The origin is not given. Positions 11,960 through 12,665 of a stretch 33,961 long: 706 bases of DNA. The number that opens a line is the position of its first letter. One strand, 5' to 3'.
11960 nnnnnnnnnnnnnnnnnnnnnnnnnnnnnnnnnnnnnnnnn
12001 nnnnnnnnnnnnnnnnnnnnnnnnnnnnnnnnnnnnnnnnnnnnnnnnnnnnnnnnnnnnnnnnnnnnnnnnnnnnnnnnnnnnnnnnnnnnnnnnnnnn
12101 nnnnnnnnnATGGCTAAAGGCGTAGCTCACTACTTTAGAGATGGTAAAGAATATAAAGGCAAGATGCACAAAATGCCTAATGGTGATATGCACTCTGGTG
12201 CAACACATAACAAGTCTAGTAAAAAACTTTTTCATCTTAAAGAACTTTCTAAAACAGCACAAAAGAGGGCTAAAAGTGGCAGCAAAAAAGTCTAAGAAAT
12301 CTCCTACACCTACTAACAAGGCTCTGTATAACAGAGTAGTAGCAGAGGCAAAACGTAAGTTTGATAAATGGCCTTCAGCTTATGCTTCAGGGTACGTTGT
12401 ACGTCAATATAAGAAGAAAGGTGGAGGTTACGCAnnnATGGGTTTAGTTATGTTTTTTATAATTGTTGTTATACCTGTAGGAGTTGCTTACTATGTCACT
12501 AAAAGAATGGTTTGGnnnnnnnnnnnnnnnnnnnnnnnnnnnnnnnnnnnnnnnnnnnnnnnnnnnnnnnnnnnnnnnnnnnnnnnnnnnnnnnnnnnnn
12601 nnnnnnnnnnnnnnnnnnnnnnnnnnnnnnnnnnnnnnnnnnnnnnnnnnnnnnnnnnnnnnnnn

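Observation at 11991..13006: One-kb cluster of five tiny, extremely lysine-rich proteins inside the virion module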

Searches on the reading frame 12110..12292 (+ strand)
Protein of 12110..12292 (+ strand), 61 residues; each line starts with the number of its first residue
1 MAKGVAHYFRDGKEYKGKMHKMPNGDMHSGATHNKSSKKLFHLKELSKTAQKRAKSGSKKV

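Call 4: search_protein_families(library=pfam, max_evalue=1, proteins=[window:12110-12292:+])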
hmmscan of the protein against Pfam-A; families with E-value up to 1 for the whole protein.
seq(61 aa): 2 families
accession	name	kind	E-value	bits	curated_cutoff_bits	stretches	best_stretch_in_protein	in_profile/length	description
PF08888.16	HopJ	-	0.039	14.6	27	1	13-52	26-65/109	HopJ type III effector protein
PF03962.21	Mnd1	-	0.17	12.6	23.5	1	35-54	6-25/60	Mnd1 HTH domain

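Call 5: search_protein_families(library=phrogs, max_evalue=0.1, proteins=[window:12110-12292:+])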
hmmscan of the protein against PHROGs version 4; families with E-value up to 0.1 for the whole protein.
seq(61 aa): 0 families

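Call 16: search_dna_similar(query=window:12110-12292:+, collection=phages, mode=protein, max_rows=40, rows=spread, max_evalue=0.01)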
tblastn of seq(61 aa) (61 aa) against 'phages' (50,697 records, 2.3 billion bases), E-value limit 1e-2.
Records with a match: 2; places in all: 2; records where one place covers at least 80% of the query: 1.
Best place of each record, by identity: <60% 2.
By first word of the organism name: Roseobacter 2.
By host as written in the record: Roseobacter sp. FZCC0083 1; Rhodobacteraceae bacterium FZCC0040 1.
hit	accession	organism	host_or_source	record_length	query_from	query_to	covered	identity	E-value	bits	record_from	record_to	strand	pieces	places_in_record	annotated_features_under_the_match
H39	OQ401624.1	Roseobacter phage CRP-902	Roseobacter sp. FZCC0083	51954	1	49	80%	57.1%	4e-9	55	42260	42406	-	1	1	hypothetical protein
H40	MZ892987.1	Roseobacter phage CRP-207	Rhodobacteraceae bacterium FZCC0040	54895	1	42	69%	59.5%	2e-7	50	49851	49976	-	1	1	hypothetical protein (x2)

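Call 47: get_annotated_region(hit=H40, flank=5000)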
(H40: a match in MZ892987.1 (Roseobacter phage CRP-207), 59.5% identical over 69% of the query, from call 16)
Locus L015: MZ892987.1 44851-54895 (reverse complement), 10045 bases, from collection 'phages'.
description: Roseobacter phage CRP-207, complete genome.
organism: Roseobacter phage CRP-207 (NCBI taxid 2873404)
taxonomy: Viruses; Duplodnaviria; Heunggongvirae; Uroviricota; Caudoviricetes
host: Rhodobacteraceae bacterium FZCC0040; source: seawater; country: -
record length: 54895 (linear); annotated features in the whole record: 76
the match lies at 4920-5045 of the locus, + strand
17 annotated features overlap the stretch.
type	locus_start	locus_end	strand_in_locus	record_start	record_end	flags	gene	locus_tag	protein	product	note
CDS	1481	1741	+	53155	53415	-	-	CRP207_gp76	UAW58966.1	hypothetical protein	-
CDS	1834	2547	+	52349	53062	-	-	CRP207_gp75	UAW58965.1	hypothetical protein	-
CDS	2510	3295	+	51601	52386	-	-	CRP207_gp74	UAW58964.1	hypothetical protein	-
CDS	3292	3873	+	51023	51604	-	-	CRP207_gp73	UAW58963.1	putative lysozyme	-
CDS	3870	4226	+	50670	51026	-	-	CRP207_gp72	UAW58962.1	hypothetical protein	-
CDS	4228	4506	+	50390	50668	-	-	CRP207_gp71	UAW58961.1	hypothetical protein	-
CDS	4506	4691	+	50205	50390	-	-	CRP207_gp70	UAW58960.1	hypothetical protein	-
CDS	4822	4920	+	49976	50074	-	-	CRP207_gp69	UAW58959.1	hypothetical protein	-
CDS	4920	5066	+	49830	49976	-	-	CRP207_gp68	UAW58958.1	hypothetical protein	-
CDS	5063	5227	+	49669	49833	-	-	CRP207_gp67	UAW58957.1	hypothetical protein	-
CDS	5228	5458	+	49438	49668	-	-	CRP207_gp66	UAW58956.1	hypothetical protein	-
CDS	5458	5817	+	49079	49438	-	-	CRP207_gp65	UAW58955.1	hypothetical protein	-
CDS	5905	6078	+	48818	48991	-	-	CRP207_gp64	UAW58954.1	hypothetical protein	-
CDS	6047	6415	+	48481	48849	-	-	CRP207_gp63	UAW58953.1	putative terminase small subunit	-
CDS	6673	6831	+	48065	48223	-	-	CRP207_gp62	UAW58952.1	hypothetical protein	-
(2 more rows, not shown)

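Call 61: search_protein_families(library=ncbifam, max_evalue=0.1, proteins=[window:12110-12292:+])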
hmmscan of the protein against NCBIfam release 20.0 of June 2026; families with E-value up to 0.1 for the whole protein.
seq(61 aa): 0 families
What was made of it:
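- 12110..12295 (+): B61: a 61-aa His- and Lys-rich protein with motif HYF+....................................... It belongs to a stand-alone family. No curated family matches it (calls 4, 5, 61).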

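Call 63: find_homologous_proteins(query=A3, max_evalue=0.01)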
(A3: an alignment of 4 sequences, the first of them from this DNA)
Query A3 (4 sequences) (61 aa, profile of the alignment): 1022 proteins with E <= 0.01 among 1031 candidates; the best 120 are listed.
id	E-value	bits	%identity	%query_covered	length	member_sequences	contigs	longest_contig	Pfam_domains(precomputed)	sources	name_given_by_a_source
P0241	5.7e-31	124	66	92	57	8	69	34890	-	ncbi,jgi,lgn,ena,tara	jgi:hypothetical protein|tara:strand:- start:444 stop:617 length:174 start_codon:yes stop_codon:yes 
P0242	2.2e-30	122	93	100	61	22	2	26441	-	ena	-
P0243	5.2e-29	118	97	100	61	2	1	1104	-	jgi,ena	-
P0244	7.8e-29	117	98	100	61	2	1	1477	-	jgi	-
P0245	1.2e-28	117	62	100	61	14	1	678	-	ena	-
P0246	1.4e-28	116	66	92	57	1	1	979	-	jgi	jgi:hypothetical protein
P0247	2.1e-28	116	90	100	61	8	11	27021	-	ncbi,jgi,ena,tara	jgi:hypothetical protein|tara:strand:- start:1095 stop:1280 length:186 start_codon:yes stop_codon:ye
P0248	3.6e-28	115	82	100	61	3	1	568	-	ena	-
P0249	1.0e-26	110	74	77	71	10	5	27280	-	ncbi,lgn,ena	-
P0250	1.1e-26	110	79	77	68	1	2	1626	-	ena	-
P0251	1.4e-26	110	68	77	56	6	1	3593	-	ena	-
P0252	2.0e-26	109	73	90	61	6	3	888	-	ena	-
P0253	2.5e-26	109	75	92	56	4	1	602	-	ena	-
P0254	3.5e-26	109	80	82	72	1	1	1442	-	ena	-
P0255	3.5e-26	109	73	90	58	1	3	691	-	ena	-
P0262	9.6e-26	107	73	90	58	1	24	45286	-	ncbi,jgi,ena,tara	tara:strand:- start:1631 stop:1807 length:177 start_codon:yes stop_codon:yes gene_type:complete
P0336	6.5e-24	101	68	77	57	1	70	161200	-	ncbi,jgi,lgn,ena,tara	jgi:hypothetical protein|tara:strand:+ start:567 stop:740 length:174 start_codon:yes stop_codon:yes 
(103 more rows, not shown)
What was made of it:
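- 12110..12295 (+): More than 1000 clusters of 55-80-aa homologues were found in marine metagenomes, all stand-alone among the best 120 (call 63).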

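Call 64: find_encoding_contigs(protein=P0336, flank=4000, max_places=3)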
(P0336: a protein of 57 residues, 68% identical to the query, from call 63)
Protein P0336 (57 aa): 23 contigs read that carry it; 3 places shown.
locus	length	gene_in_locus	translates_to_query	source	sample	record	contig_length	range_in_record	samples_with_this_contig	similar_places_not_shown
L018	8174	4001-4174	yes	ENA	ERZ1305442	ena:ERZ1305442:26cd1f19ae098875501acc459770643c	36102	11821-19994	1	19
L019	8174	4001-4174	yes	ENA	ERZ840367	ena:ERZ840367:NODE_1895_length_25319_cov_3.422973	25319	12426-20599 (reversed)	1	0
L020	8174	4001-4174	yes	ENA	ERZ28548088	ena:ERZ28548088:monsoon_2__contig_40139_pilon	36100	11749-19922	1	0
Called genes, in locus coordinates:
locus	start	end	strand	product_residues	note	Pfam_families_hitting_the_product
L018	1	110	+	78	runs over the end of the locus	-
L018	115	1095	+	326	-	-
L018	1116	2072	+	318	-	PF17236:SU10_MCP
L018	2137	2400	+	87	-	-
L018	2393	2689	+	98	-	-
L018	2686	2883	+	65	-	-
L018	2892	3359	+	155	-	-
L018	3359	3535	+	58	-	-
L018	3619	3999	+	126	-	PF13202:EF-hand_5 (weak)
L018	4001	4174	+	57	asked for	-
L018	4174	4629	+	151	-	-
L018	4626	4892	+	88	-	-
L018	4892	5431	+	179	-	PF05838:Glyco_hydro_108, PF09374:PG_binding_3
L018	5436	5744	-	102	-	-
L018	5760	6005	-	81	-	-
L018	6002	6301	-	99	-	-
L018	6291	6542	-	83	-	-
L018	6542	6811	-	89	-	-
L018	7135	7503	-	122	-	-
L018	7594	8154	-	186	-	-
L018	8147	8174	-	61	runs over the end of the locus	-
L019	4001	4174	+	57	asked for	-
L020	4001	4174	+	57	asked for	-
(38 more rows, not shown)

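Call 65: find_encoding_contigs(protein=P0262, flank=4000, max_places=2)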
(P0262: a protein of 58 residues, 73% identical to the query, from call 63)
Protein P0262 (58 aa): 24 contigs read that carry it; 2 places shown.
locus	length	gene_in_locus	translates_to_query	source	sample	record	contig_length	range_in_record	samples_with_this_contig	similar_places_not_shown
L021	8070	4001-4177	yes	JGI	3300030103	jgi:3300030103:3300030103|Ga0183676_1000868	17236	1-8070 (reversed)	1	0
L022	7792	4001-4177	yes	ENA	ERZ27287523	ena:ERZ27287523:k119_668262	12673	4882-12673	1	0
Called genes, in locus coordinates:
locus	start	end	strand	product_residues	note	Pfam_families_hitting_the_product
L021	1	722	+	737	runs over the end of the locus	PF23899:SU10_portal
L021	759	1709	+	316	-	-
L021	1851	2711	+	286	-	-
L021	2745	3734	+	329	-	PF25209:Phage_capsid_4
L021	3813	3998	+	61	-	-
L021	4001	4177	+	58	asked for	-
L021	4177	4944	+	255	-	PF24175:SU10_adaptor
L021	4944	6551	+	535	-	-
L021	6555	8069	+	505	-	?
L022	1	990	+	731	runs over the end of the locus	PF23899:SU10_portal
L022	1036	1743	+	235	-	-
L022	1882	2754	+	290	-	-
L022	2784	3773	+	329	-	PF25209:Phage_capsid_4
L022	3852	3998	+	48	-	-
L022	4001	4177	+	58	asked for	-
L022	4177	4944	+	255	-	PF24175:SU10_adaptor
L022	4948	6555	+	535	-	-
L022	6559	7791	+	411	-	?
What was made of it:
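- The same slot, between the capsid gene and the adaptor or tail-tube A gene, holds B in L021/L022 (call 65).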

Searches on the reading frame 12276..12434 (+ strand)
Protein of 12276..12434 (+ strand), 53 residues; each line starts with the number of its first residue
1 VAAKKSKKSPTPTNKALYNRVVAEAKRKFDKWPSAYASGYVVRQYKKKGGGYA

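Call 4: search_protein_families(library=pfam, max_evalue=1, proteins=[window:12276-12434:+])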
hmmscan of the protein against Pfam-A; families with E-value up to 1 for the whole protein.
seq(53 aa): 1 family
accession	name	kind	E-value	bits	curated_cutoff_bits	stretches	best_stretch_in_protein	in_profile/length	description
PF19197.5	DUF5872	-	4.2e-10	40.7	27.5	1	12-50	1-38/116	Family of unknown function (DUF5872)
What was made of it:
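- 12276..12437 (+): C53: a 53-aa protein that matches the N-terminal sub-module of DUF5872 (LY.RV..EAK+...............+.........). It uses a GTG start and overlaps B by 20 nt. Pfam PF19197 matches at E 4.2e-10, 40.7 bits against a cut-off of 27.5, but only on profile positions 1-38 of 116 (call 4).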

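Call 5: search_protein_families(library=phrogs, max_evalue=0.1, proteins=[window:12276-12434:+])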
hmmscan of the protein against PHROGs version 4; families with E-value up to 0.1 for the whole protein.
seq(53 aa): 4 families
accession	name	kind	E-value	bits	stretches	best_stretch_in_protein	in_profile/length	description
phrog_27331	-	unknown function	0.00045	21.5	1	23-40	10-27/50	-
phrog_38880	-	unknown function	0.0026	18.4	1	3-49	151-190/324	-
phrog_17747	-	unknown function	0.0058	18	1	14-52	24-62/63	-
phrog_3477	-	unknown function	0.067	12.6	1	7-52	427-468/928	-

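Call 21: search_dna_similar(query=window:12276-12434:+, collection=phages, mode=protein, max_rows=60, rows=spread, max_evalue=0.001)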
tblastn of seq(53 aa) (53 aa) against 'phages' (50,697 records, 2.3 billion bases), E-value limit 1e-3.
Records with a match: 4; places in all: 4; records where one place covers at least 80% of the query: 0.
Best place of each record, by identity: 60-80% 1; <60% 3.
By first word of the organism name: Roseobacter 2; Synechococcus 1; Phage 1.
By host as written in the record: Rhodobacteraceae bacterium FZCC0023 1; Rhodobacteraceae bacterium FZCC0040 1; Synechococcus sp. WH 7803 1; - 1.
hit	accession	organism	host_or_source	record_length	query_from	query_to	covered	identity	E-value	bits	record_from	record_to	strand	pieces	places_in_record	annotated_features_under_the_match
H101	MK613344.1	Roseobacter phage CRP-2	Rhodobacteraceae bacterium FZCC0023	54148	14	52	74%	64.1%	4e-5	44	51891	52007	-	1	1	hypothetical protein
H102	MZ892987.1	Roseobacter phage CRP-207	Rhodobacteraceae bacterium FZCC0040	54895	14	53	75%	57.5%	3e-7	50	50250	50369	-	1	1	hypothetical protein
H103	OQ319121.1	Synechococcus phage S-BM3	Synechococcus sp. WH 7803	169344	14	52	74%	51.3%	2e-5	44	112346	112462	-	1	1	hypothetical protein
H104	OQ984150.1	Phage C72C1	-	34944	14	53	75%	45.0%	2e-4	42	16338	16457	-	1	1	hypothetical protein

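Call 61: search_protein_families(library=ncbifam, max_evalue=0.1, proteins=[window:12276-12434:+])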
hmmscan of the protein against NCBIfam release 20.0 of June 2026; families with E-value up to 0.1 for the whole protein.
seq(53 aa): 0 families

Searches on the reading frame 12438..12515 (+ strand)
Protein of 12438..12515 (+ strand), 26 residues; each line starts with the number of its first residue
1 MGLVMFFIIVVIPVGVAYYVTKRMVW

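Call 4: search_protein_families(library=pfam, max_evalue=1, proteins=[window:12438-12515:+])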
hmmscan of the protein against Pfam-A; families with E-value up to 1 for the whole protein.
seq(26 aa): 0 families

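Call 5: search_protein_families(library=phrogs, max_evalue=0.1, proteins=[window:12438-12515:+])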
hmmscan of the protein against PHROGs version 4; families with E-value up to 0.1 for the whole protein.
seq(26 aa): 0 families
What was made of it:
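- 12438..12518 (+): A 26-aa hydrophobic ORF inside a window-specific 55-nt insertion between C and D. It is probably not a gene. The ORF matches no family (calls 4, 5).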
